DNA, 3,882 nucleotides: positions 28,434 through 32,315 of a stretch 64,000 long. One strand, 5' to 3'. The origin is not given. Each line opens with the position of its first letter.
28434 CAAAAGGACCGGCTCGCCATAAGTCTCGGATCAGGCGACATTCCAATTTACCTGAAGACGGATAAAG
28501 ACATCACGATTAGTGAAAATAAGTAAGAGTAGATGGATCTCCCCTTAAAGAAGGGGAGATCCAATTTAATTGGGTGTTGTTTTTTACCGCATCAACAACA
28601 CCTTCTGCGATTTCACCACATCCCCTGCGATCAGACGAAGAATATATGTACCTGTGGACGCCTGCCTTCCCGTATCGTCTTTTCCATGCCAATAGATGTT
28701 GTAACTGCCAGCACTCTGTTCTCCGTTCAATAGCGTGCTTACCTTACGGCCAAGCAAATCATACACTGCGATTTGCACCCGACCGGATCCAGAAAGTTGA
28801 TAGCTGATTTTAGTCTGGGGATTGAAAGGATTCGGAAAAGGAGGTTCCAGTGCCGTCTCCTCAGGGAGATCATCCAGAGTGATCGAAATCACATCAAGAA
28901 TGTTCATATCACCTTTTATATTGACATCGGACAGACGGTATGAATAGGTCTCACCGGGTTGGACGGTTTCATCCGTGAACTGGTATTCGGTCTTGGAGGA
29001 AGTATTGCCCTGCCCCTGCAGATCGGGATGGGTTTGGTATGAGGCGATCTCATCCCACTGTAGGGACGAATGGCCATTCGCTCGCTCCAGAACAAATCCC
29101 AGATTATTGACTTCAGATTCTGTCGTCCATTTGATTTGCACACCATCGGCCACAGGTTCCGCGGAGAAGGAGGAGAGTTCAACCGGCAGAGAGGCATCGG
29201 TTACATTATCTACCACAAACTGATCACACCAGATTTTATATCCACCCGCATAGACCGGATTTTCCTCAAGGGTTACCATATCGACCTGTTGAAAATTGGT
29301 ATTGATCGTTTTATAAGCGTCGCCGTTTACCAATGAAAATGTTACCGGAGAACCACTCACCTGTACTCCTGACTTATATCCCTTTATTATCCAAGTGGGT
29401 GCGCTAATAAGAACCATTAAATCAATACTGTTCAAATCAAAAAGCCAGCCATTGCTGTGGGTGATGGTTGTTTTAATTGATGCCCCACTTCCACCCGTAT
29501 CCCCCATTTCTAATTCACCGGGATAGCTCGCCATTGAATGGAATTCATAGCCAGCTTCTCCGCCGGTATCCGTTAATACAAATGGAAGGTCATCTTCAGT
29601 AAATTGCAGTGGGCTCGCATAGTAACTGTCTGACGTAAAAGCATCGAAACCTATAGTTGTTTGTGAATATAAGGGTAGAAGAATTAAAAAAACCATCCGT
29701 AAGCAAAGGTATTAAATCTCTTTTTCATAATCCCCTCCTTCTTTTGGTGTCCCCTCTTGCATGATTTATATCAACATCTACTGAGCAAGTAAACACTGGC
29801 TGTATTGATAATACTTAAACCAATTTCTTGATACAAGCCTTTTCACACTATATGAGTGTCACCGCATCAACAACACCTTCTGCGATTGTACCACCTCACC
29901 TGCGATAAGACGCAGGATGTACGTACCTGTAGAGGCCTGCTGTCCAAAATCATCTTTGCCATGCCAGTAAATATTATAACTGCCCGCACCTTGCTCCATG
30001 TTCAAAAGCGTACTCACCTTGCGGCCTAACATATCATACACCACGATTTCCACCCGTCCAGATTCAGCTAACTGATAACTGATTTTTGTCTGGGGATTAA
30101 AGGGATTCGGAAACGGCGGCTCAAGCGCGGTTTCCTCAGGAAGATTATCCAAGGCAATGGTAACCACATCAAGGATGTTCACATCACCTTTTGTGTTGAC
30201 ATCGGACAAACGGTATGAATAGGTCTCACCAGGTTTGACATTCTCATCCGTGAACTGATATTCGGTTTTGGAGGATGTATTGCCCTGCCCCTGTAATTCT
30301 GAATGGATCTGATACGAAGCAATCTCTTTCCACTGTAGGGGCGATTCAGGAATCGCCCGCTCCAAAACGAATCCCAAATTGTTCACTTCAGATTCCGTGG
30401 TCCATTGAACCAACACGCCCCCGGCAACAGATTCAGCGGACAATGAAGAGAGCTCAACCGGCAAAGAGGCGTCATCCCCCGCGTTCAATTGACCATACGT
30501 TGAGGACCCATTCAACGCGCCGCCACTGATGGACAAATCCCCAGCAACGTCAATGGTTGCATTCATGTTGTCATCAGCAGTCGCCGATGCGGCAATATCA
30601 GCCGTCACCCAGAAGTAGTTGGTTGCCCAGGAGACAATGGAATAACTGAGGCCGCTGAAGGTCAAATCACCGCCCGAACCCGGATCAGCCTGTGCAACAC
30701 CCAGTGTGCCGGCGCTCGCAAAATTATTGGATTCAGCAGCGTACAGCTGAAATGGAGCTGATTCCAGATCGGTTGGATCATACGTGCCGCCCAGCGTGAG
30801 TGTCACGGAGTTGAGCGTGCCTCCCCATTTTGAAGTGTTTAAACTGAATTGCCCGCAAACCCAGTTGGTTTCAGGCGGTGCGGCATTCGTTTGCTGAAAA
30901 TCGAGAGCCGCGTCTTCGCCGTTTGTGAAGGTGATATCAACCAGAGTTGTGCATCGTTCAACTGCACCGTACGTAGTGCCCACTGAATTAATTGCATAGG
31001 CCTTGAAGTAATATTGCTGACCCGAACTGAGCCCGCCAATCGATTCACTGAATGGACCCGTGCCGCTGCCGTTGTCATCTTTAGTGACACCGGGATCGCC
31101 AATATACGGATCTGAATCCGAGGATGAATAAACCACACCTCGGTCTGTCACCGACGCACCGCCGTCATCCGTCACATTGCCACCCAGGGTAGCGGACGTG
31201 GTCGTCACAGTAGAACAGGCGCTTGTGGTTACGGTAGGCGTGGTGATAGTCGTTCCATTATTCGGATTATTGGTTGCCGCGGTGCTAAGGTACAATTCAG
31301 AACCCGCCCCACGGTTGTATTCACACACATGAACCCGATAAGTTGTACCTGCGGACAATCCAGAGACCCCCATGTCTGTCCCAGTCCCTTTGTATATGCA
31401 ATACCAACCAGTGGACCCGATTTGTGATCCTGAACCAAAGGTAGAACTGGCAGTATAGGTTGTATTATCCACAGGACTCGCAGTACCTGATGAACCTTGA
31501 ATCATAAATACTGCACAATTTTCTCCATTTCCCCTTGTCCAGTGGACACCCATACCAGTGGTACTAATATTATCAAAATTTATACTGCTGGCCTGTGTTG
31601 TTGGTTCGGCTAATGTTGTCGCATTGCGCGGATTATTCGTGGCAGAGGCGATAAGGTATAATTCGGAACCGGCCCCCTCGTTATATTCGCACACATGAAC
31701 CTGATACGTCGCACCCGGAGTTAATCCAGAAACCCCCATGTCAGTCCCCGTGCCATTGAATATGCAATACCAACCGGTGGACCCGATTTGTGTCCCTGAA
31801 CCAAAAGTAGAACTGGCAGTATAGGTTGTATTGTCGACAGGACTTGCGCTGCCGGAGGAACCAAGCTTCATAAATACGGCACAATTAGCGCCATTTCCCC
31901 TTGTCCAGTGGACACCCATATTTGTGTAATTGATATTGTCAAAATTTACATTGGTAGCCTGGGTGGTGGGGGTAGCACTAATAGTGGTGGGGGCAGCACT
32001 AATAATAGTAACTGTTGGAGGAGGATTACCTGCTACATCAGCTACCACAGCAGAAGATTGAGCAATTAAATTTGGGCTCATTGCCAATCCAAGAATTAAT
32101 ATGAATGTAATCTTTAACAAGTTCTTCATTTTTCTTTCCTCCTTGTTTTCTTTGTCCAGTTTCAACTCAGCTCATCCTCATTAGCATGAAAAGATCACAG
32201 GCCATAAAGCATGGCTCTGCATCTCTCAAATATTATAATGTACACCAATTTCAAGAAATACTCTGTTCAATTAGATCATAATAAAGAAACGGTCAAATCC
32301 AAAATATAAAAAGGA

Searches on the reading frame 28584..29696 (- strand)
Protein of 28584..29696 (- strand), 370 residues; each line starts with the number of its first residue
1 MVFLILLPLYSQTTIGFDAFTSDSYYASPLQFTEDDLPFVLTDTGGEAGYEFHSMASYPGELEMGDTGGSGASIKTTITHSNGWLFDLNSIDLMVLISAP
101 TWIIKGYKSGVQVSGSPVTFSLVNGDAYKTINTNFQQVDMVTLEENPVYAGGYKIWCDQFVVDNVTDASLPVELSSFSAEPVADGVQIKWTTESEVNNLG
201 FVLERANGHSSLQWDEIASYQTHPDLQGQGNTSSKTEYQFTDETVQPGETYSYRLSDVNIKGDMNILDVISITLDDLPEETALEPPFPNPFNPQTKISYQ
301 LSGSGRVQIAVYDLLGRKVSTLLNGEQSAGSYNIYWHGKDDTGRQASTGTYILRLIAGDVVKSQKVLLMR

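Call 54: search_protein_families(library=pfam, proteins=[window:28584-29696:-], max_evalue=0.0001)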
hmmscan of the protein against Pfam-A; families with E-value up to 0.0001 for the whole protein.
window:28584-29696:- (370 aa): 2 families
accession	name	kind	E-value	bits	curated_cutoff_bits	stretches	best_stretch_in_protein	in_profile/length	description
PF13860.13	FlgD_ig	-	3.8e-09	36.9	27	1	301-354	19-72/79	FlgD Ig-like domain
PF18962.6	Por_Secre_tail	-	1.1e-05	26.1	27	1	287-366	2-73/75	Secretion system C-terminal sorting domain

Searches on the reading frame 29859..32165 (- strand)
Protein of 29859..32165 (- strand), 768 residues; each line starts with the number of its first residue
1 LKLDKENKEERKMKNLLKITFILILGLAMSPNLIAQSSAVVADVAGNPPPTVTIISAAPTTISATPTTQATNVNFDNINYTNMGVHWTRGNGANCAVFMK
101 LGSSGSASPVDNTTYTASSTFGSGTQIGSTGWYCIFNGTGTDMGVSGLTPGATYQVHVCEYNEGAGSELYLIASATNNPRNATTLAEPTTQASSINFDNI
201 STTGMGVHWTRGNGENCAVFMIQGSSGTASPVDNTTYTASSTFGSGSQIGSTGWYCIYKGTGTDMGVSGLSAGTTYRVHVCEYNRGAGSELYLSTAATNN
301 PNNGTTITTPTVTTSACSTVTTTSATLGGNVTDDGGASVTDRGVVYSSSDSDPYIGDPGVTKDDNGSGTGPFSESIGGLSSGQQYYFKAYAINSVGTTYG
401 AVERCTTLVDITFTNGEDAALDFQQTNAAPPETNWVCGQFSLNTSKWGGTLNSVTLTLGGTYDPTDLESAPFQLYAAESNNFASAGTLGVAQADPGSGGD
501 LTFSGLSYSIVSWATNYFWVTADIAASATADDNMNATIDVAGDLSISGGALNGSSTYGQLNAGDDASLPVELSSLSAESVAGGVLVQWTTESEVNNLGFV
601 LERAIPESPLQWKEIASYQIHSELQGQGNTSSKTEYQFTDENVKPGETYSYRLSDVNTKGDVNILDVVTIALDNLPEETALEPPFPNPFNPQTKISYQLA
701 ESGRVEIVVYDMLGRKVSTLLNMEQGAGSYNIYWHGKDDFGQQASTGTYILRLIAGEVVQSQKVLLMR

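Call 54: search_protein_families(library=pfam, proteins=[window:29859-32165:-], max_evalue=0.0001)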
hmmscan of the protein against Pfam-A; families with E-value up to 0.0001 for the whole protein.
window:29859-32165:- (768 aa): 4 families
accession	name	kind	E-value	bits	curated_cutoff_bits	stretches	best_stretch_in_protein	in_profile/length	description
PF00041.27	fn3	-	2.2e-13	50.6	25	0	71-164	4-72/84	Fibronectin type III domain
PF16656.11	Pur_ac_phosph_N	-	1.1e-10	42.3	30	0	194-287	5-84/93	Purple acid Phosphatase, N-terminal domain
PF13860.13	FlgD_ig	-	2e-07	31.3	27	1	699-752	18-72/79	FlgD Ig-like domain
PF18962.6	Por_Secre_tail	-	2.2e-05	25.1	27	0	685-764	2-73/75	Secretion system C-terminal sorting domain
